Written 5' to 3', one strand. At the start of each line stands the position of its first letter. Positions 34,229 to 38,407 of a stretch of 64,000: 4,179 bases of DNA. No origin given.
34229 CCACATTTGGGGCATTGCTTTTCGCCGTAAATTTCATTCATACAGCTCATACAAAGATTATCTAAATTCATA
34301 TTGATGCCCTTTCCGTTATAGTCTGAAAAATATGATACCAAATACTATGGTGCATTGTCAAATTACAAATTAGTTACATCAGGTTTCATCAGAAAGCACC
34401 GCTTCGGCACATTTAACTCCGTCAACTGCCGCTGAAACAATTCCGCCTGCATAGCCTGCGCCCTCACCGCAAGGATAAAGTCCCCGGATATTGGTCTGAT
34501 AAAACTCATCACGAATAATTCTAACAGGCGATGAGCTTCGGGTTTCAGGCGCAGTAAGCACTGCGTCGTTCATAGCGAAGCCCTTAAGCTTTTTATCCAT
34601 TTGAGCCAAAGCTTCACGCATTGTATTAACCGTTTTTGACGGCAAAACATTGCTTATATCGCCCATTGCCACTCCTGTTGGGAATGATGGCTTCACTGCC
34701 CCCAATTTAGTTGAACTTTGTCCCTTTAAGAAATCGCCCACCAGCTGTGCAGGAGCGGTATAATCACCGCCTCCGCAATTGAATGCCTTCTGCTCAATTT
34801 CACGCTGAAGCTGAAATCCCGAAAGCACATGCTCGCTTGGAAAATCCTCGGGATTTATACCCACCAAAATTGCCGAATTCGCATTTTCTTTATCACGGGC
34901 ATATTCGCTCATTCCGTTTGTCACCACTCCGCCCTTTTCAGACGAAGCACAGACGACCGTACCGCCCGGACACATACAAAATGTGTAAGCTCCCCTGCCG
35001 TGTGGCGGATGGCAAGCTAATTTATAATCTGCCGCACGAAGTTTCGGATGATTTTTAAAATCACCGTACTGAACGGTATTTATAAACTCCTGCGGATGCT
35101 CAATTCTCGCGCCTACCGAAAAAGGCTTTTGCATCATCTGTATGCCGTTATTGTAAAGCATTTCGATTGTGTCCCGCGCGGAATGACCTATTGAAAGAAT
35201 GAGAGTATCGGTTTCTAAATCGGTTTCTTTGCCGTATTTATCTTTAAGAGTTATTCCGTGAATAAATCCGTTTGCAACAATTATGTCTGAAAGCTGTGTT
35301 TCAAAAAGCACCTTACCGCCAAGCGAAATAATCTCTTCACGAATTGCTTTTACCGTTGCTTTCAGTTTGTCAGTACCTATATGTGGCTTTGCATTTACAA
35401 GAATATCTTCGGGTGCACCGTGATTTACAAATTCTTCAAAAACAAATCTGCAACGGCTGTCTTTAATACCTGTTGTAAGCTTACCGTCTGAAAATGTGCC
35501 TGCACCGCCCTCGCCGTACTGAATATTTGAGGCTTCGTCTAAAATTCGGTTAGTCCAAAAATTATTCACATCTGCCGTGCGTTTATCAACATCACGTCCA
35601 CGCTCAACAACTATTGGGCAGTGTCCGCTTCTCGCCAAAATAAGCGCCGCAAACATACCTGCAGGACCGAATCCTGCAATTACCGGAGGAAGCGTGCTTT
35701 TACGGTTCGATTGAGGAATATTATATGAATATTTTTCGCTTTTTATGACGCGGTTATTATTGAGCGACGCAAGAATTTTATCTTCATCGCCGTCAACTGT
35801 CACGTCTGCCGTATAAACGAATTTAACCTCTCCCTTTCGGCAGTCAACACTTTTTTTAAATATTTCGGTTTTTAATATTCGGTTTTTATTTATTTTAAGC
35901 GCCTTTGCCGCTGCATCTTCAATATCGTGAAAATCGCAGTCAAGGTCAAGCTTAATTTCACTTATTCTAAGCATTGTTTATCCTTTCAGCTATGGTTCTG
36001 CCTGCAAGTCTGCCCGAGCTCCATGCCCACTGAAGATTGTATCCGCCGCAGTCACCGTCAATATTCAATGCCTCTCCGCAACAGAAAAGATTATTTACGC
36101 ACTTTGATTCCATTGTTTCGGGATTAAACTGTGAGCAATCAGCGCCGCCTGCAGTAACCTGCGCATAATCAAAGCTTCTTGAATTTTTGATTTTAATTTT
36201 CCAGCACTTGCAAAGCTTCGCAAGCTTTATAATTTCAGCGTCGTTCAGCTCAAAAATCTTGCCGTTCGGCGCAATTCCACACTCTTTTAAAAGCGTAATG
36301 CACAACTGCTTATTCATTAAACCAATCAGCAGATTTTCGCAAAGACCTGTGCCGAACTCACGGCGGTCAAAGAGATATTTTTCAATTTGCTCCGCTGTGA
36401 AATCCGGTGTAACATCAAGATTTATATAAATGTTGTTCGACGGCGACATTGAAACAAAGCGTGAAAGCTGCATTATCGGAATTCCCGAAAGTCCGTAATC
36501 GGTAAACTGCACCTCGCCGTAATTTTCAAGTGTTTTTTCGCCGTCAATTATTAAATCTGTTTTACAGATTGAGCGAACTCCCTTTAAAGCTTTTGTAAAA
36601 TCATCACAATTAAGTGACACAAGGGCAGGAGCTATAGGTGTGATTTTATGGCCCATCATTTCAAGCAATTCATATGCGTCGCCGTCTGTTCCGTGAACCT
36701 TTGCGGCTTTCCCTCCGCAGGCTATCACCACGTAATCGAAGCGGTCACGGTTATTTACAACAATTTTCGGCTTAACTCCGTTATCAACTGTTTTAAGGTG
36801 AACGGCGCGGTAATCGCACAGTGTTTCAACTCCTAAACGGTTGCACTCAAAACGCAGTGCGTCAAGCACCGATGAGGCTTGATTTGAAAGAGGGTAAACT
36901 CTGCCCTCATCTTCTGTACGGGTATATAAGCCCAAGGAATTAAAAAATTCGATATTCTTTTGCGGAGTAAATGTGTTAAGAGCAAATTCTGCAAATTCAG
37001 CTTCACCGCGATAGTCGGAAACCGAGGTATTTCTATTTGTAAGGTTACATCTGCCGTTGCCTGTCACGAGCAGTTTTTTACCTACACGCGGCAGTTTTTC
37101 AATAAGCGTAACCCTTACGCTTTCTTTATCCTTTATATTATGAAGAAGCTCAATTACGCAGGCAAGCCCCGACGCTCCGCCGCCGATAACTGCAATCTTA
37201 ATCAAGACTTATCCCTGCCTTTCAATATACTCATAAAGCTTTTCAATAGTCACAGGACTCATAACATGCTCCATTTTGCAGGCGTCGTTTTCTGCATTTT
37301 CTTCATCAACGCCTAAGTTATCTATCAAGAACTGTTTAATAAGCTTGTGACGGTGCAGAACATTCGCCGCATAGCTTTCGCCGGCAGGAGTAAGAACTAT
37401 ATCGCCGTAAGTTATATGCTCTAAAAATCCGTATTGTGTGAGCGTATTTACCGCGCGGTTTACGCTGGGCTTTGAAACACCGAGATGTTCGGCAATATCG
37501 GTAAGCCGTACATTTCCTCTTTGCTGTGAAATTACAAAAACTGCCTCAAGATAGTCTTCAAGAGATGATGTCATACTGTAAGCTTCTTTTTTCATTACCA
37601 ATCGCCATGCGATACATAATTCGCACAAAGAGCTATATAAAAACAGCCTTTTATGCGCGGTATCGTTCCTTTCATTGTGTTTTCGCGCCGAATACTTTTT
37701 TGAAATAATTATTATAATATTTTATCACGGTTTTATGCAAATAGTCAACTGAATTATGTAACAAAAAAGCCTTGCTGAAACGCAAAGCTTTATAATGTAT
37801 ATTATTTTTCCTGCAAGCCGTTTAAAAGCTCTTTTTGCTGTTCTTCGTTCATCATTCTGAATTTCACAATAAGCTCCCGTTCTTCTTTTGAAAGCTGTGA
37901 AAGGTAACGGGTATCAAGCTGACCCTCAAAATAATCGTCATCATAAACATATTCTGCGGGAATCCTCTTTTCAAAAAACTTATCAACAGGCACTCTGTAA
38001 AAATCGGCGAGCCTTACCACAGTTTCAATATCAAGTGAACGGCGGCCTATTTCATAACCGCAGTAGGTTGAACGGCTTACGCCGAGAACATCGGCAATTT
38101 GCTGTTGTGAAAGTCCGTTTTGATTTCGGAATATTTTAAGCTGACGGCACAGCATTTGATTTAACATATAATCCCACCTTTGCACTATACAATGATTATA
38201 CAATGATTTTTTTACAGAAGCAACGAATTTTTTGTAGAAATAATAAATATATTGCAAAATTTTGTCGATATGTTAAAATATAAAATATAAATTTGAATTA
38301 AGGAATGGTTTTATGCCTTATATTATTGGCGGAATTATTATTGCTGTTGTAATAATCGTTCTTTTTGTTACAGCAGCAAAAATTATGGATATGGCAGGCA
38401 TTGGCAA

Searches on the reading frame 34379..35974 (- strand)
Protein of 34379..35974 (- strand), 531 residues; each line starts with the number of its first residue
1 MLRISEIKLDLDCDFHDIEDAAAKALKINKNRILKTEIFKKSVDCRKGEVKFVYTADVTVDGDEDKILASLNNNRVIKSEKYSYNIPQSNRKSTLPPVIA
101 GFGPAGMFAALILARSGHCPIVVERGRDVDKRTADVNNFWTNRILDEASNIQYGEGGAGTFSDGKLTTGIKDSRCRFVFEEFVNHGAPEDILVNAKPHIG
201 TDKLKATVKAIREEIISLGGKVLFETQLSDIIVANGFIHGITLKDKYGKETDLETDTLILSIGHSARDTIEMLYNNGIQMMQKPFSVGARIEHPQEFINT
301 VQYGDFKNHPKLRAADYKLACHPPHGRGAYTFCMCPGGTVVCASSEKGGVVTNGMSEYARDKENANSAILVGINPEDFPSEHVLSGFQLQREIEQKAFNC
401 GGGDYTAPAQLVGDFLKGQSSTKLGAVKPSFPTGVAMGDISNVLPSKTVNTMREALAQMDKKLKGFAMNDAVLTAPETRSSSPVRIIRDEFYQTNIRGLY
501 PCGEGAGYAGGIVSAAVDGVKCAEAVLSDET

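Call 26: search_protein_families(library=pfam, proteins=[window:34379-35974:-])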
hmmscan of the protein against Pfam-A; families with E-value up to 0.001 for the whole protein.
window:34379-35974:- (531 aa): 3 families
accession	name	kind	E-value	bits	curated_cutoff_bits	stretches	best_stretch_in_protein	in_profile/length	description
PF21688.3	FAD-depend_C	-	1.2e-79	267.6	27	1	284-480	1-197/197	FAD-dependent protein, C-terminal domain-like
PF07992.20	Pyr_redox_2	-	4.1e-05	23.6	26.1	0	190-279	168-250/291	Pyridine nucleotide-disulphide oxidoreductase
PF01266.30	DAO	-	0.0002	21.4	27.9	0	206-284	150-223/353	FAD dependent oxidoreductase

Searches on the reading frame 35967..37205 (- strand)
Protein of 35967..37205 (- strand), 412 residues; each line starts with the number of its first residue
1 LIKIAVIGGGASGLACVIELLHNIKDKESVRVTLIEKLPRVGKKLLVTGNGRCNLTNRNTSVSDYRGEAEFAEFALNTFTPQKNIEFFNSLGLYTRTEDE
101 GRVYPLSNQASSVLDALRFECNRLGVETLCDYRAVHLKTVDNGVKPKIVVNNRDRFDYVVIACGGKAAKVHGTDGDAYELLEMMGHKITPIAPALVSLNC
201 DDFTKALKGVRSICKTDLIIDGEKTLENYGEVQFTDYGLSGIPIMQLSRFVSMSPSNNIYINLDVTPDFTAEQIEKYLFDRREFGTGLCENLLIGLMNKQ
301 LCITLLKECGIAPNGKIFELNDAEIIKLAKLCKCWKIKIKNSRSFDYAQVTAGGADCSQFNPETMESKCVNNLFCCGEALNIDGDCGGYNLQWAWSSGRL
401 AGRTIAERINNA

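Call 26: search_protein_families(library=pfam, proteins=[window:35967-37205:-])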
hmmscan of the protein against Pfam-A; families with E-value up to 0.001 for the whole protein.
window:35967-37205:- (412 aa): 6 families
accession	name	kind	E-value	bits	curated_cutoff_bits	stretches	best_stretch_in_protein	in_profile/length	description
PF03486.20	HI0933_like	-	7.5e-66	222.5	50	1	3-403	2-243/244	HI0933-like protein Rossmann domain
PF22780.1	HI0933_like_1st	-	3e-21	76.4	27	1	193-350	2-165/165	HI0933-like protein barrel and H2TH domain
PF01266.30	DAO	-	2.8e-07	30.8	27.9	0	3-42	1-35/353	FAD dependent oxidoreductase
PF13454.12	NAD_binding_9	-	3.4e-06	27.5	21.8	1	5-74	1-71/155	FAD-NAD(P)-binding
PF07992.20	Pyr_redox_2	-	1.7e-05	24.9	26.1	1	3-176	2-119/291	Pyridine nucleotide-disulphide oxidoreductase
PF13450.12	NAD_binding_8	-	0.00029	21.5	21.9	1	6-42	1-32/68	NAD(P)-binding Rossmann-like domain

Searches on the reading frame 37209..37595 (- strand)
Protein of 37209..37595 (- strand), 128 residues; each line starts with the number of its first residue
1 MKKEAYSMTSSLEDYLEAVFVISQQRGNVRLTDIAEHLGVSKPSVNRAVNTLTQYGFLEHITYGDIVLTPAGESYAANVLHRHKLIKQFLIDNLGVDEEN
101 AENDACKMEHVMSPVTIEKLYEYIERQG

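Call 26: search_protein_families(library=pfam, proteins=[window:37209-37595:-])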
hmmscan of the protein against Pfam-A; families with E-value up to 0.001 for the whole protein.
window:37209-37595:- (128 aa): 11 families
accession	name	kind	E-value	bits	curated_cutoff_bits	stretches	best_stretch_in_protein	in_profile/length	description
PF02742.21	Fe_dep_repr_C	-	1.4e-19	70.3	27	1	69-125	1-57/70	Iron dependent repressor, metal binding and dimerisation domain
PF01325.25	Fe_dep_repress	-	6.9e-12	45.8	26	1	8-63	2-57/60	Iron dependent repressor, N-terminal DNA binding domain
PF09339.16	HTH_IclR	-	3.1e-09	36.9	22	1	22-59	12-49/52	IclR helix-turn-helix domain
PF12802.13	MarR_2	-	3e-07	31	27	1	20-60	12-52/61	MarR family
PF01047.28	MarR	-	3e-06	27.5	24.6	1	25-59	14-48/59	MarR family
PF25213.1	HVO_A0261_N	-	1.8e-05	24.9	35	1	27-79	23-74/86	HVO_A0261 N-terminal domain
PF01978.25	TrmB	-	6e-05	23.3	25.6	1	25-61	19-55/68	Sugar-specific transcriptional regulator TrmB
PF13412.12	HTH_24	-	7.6e-05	22.6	21.9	1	27-58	16-47/48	Winged helix-turn-helix DNA-binding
PF13545.12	HTH_Crp_2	-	8.2e-05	22.9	27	1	31-67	25-60/70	Crp-like helix-turn-helix domain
PF08279.18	HTH_11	-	0.00013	22.3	25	1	21-57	8-44/55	HTH domain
PF13730.12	HTH_36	-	0.00013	22.1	25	1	31-58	28-55/55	Helix-turn-helix domain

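Call 46: find_homologous_proteins(query=window:37209-37595:-, max_evalue=1e-20)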
Query window:37209-37595:- (128 aa): 872 proteins with E <= 1e-20 among 1225 candidates; the best 120 are listed.
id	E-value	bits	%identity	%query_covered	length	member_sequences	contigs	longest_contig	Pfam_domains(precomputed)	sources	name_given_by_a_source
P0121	6.3e-74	263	97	100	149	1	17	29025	PF01047.29,PF09339.17,PF12802.14,PF02742.22,PF01325.26,PF25213.2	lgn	-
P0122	7.0e-73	260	95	100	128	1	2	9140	PF01047.29,PF09339.17,PF12802.14,PF02742.22,PF01325.26,PF25213.2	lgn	-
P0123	1.0e-71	256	91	100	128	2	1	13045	PF01047.29,PF13412.13,PF09339.17,PF12802.14,PF02742.22,PF13545.13,PF01325.26,PF25213.2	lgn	-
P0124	3.3e-69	248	87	100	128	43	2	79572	PF01047.29,PF13412.13,PF09339.17,PF12802.14,PF02742.22,PF13545.13,PF01325.26,PF25213.2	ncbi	-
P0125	3.6e-69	248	88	100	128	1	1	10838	PF01047.29,PF09339.17,PF12802.14,PF02742.22,PF13545.13,PF01325.26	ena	-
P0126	3.4e-68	245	85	100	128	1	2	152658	PF01047.29,PF13412.13,PF09339.17,PF12802.14,PF02742.22,PF13545.13,PF01325.26,PF25213.2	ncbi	-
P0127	9.7e-68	243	86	100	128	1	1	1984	PF01047.29,PF13412.13,PF09339.17,PF12802.14,PF02742.22,PF13545.13,PF01325.26,PF25213.2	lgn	-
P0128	4.7e-66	238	85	100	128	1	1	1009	PF01047.29,PF13412.13,PF08279.19,PF09339.17,PF12802.14,PF02742.22,PF01325.26,PF25213.2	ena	-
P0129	3.1e-65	235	86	99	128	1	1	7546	PF01047.29,PF13412.13,PF08279.19,PF09339.17,PF12802.14,PF02742.22,PF13545.13,PF01325.26,PF25213.2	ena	-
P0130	5.8e-65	234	86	99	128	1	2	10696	PF01047.29,PF08279.19,PF09339.17,PF12802.14,PF02742.22,PF13545.13,PF01325.26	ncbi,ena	-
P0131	8.2e-65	234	86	99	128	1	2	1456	PF01047.29,PF13412.13,PF08279.19,PF09339.17,PF12802.14,PF02742.22,PF13545.13,PF01325.26,PF25213.2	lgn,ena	-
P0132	8.3e-65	234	85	99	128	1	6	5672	PF01047.29,PF13412.13,PF08279.19,PF09339.17,PF12802.14,PF02742.22,PF13545.13,PF01325.26,PF25213.2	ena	-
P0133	9.3e-65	234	84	100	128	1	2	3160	PF09339.17,PF12802.14,PF02742.22,PF01325.26,PF25213.2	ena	-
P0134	1.1e-64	234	85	99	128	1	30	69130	PF01047.29,PF13412.13,PF08279.19,PF09339.17,PF12802.14,PF02742.22,PF13545.13,PF01325.26,PF25213.2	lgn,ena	-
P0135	1.2e-64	233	86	99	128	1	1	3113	PF01047.29,PF13412.13,PF08279.19,PF09339.17,PF12802.14,PF02742.22,PF13545.13,PF01325.26,PF25213.2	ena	-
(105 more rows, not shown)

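Call 47: find_encoding_contigs(protein=P0121, flank=10000, max_places=3)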
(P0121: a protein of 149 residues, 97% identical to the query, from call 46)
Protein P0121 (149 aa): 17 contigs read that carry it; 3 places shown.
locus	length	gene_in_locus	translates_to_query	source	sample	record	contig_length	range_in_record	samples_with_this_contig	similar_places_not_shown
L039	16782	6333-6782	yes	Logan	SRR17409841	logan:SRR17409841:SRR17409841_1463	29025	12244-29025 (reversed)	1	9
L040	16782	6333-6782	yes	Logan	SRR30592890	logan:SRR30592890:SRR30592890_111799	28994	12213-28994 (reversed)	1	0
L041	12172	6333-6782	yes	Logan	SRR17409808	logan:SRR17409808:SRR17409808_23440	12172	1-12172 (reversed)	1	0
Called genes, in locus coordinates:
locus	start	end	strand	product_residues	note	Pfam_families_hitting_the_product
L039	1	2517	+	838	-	?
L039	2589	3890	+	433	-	PF00890:FAD_binding_2 (weak), PF01266:DAO, PF07992:Pyr_redox_2 (weak), PF13450:NAD_binding_8 (weak), PF00355:Rieske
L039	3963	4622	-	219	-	PF00657:Lipase_GDSL, PF13472:Lipase_GDSL_2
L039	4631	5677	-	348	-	PF12146:Hydrolase_4, PF00561:Abhydrolase_1 (weak)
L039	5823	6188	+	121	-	PF12844:HTH_19 (weak), PF13560:HTH_31, PF01381:HTH_3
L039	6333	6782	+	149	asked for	PF01325:Fe_dep_repress, PF25213:HVO_A0261_N (weak), PF12802:MarR_2 (weak), PF01047:MarR (weak), PF09339:HTH_IclR, PF02742:Fe_dep_repr_C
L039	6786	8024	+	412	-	PF01266:DAO (faint), PF03486:HI0933_like, PF13454:NAD_binding_9 (faint), PF22780:HI0933_like_1st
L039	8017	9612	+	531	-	PF28550:DUF8436, PF21688:FAD-depend_C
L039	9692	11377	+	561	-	PF07714:PK_Tyr_Ser-Thr (weak), PF00069:Pkinase, PF03793:PASTA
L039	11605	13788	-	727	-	PF18952:DUF5696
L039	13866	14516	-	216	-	PF04542:Sigma70_r2, PF04539:Sigma70_r3, PF01381:HTH_3 (faint), PF07638:Sigma70_ECF (weak), PF08281:Sigma70_r4_2 (weak), PF04545:Sigma70_r4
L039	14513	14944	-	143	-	PF13581:HATPase_c_2, PF02518:HATPase_c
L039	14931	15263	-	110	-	PF01740:STAS, PF13466:STAS_2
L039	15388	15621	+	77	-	PF04023:FeoA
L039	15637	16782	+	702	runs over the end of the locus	PF01926:MMR_HSR1, PF02421:FeoB_N, PF07670:Gate, PF07664:FeoB_C, PF07670:Gate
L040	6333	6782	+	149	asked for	PF01325:Fe_dep_repress, PF25213:HVO_A0261_N (weak), PF12802:MarR_2 (weak), PF01047:MarR (weak), PF09339:HTH_IclR, PF02742:Fe_dep_repr_C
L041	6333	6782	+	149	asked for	PF01325:Fe_dep_repress, PF25213:HVO_A0261_N (weak), PF12802:MarR_2 (weak), PF01047:MarR (weak), PF09339:HTH_IclR, PF02742:Fe_dep_repr_C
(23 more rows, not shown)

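Call 48: find_encoding_contigs(protein=P0123, flank=10000, max_places=2)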
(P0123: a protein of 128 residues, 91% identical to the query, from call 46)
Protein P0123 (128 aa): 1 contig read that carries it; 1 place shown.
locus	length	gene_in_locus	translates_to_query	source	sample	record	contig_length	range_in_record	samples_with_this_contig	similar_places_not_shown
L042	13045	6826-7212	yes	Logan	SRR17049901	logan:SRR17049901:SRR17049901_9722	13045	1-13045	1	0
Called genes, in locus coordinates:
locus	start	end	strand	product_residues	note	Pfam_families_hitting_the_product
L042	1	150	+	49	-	?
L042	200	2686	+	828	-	PF00403:HMA, PF00122:E1-E2_ATPase, PF00702:Hydrolase, PF00403:HMA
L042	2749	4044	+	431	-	PF00890:FAD_binding_2 (weak), PF01266:DAO, PF07992:Pyr_redox_2 (weak), PF13450:NAD_binding_8 (weak), PF00355:Rieske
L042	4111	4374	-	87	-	PF20648:DUF6809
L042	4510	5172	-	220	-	PF17182:OSK (weak), PF00657:Lipase_GDSL, PF13472:Lipase_GDSL_2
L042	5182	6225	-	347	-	PF12146:Hydrolase_4, PF00561:Abhydrolase_1, PF12697:Abhydrolase_6 (weak)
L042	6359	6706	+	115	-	PF12844:HTH_19, PF13560:HTH_31, PF01381:HTH_3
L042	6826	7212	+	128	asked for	PF01325:Fe_dep_repress, PF12802:MarR_2, PF25213:HVO_A0261_N (weak), PF01047:MarR (weak), PF09339:HTH_IclR, PF13545:HTH_Crp_2 (weak), PF13412:HTH_24 (weak), PF02742:Fe_dep_repr_C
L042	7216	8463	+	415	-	PF00890:FAD_binding_2 (faint), PF01266:DAO (faint), PF03486:HI0933_like, PF07992:Pyr_redox_2 (weak), PF13450:NAD_binding_8 (weak), PF13454:NAD_binding_9, PF22780:HI0933_like_1st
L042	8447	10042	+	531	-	PF28550:DUF8436, PF21688:FAD-depend_C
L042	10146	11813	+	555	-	PF07714:PK_Tyr_Ser-Thr (weak), PF00069:Pkinase, PF03793:PASTA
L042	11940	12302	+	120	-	PF03965:Penicillinase_R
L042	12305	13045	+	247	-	?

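Call 49: find_encoding_contigs(protein=P0124, flank=10000, max_places=2)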
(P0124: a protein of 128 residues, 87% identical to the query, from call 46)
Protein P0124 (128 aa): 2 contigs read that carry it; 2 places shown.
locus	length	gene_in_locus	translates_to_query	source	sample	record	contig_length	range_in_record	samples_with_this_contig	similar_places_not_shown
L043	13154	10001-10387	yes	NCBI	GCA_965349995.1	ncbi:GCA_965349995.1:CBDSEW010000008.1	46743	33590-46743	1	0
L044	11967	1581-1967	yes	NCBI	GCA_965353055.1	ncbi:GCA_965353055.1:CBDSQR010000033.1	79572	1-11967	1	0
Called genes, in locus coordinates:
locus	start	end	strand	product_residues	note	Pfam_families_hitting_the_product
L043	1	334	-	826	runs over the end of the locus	PF00403:HMA, PF00122:E1-E2_ATPase, PF00702:Hydrolase, PF00403:HMA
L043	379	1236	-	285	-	PF00763:THF_DHG_CYH, PF02882:THF_DHG_CYH_C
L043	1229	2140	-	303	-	PF01790:LGT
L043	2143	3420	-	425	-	PF00675:Peptidase_M16, PF05193:Peptidase_M16_C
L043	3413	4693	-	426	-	PF05193:Peptidase_M16_C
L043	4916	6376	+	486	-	PF04055:Radical_SAM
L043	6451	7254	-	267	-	PF01145:Band_7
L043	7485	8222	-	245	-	PF19700:DUF6198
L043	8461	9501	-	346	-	PF02129:Peptidase_S15 (weak), PF12146:Hydrolase_4, PF00561:Abhydrolase_1, PF12697:Abhydrolase_6 (weak)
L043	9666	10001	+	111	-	PF12844:HTH_19, PF13560:HTH_31, PF01381:HTH_3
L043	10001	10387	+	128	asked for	PF01325:Fe_dep_repress, PF12802:MarR_2, PF25213:HVO_A0261_N (weak), PF01047:MarR (weak), PF09339:HTH_IclR, PF13545:HTH_Crp_2 (weak), PF13412:HTH_24 (weak), PF02742:Fe_dep_repr_C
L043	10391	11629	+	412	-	PF01266:DAO (faint), PF03486:HI0933_like, PF13454:NAD_binding_9 (faint), PF22780:HI0933_like_1st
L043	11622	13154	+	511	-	?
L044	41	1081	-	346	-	PF02129:Peptidase_S15 (weak), PF12146:Hydrolase_4, PF00561:Abhydrolase_1, PF12697:Abhydrolase_6 (weak)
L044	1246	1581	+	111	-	PF12844:HTH_19, PF13560:HTH_31, PF01381:HTH_3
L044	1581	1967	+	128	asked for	PF01325:Fe_dep_repress, PF12802:MarR_2, PF25213:HVO_A0261_N (weak), PF01047:MarR (weak), PF09339:HTH_IclR, PF13545:HTH_Crp_2 (weak), PF13412:HTH_24 (weak), PF02742:Fe_dep_repr_C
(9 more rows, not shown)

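Call 76: find_encoding_contigs(protein=P0122, flank=10000, max_places=2)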
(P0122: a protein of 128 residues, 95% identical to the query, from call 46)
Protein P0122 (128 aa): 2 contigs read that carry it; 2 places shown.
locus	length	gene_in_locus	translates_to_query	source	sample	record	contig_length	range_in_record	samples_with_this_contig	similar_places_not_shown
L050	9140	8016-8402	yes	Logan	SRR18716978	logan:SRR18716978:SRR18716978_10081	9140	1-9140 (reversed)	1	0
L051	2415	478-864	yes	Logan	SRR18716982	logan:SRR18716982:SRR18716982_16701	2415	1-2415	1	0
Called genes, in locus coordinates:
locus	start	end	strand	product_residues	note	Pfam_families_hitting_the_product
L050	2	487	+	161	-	?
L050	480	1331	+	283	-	PF00763:THF_DHG_CYH, PF02882:THF_DHG_CYH_C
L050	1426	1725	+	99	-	PF02583:Trns_repr_metal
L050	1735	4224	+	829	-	PF00403:HMA, PF00122:E1-E2_ATPase, PF00702:Hydrolase, PF00403:HMA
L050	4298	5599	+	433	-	PF00890:FAD_binding_2 (weak), PF01266:DAO, PF07992:Pyr_redox_2 (faint), PF13450:NAD_binding_8 (faint), PF00355:Rieske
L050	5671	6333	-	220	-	PF00657:Lipase_GDSL, PF13472:Lipase_GDSL_2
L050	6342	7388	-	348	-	PF12146:Hydrolase_4, PF00561:Abhydrolase_1 (weak), PF12697:Abhydrolase_6 (weak)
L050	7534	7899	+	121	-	PF12844:HTH_19 (weak), PF13560:HTH_31, PF01381:HTH_3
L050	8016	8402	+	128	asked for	PF01325:Fe_dep_repress, PF25213:HVO_A0261_N (weak), PF12802:MarR_2 (weak), PF01047:MarR (weak), PF09339:HTH_IclR, PF02742:Fe_dep_repr_C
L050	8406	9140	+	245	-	?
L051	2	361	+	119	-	?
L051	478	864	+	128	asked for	PF01325:Fe_dep_repress, PF25213:HVO_A0261_N (weak), PF12802:MarR_2 (weak), PF01047:MarR (weak), PF09339:HTH_IclR, PF02742:Fe_dep_repr_C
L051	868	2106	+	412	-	PF01266:DAO (faint), PF03486:HI0933_like, PF13454:NAD_binding_9 (weak), PF22780:HI0933_like_1st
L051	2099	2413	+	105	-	?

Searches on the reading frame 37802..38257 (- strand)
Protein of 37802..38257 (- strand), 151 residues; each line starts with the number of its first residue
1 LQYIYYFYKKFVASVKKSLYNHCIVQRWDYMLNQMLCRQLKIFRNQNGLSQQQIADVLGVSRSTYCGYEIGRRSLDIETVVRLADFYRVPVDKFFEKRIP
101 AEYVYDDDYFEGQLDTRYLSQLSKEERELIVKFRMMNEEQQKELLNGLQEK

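Call 26: search_protein_families(library=pfam, proteins=[window:37802-38257:-])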
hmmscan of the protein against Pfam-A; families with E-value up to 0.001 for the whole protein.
window:37802-38257:- (151 aa): 6 families
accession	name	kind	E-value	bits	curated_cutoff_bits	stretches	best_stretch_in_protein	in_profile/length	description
PF01381.28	HTH_3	-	1.3e-14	54.4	23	1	40-94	1-55/55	Helix-turn-helix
PF13560.12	HTH_31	-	4.2e-13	49.8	27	1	38-92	4-59/64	Helix-turn-helix domain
PF12844.13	HTH_19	-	8.7e-07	29.2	30.2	1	40-93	4-57/64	Helix-turn-helix domain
PF13384.12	HTH_23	-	4.6e-05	23.6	24.6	1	44-66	13-35/50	Homeodomain-like domain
PF08281.18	Sigma70_r4_2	-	9.2e-05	22.5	25.7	0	44-64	22-42/54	Sigma-70, region 4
PF04545.22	Sigma70_r4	-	0.00043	20.2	24.1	0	46-64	18-36/50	Sigma-70, region 4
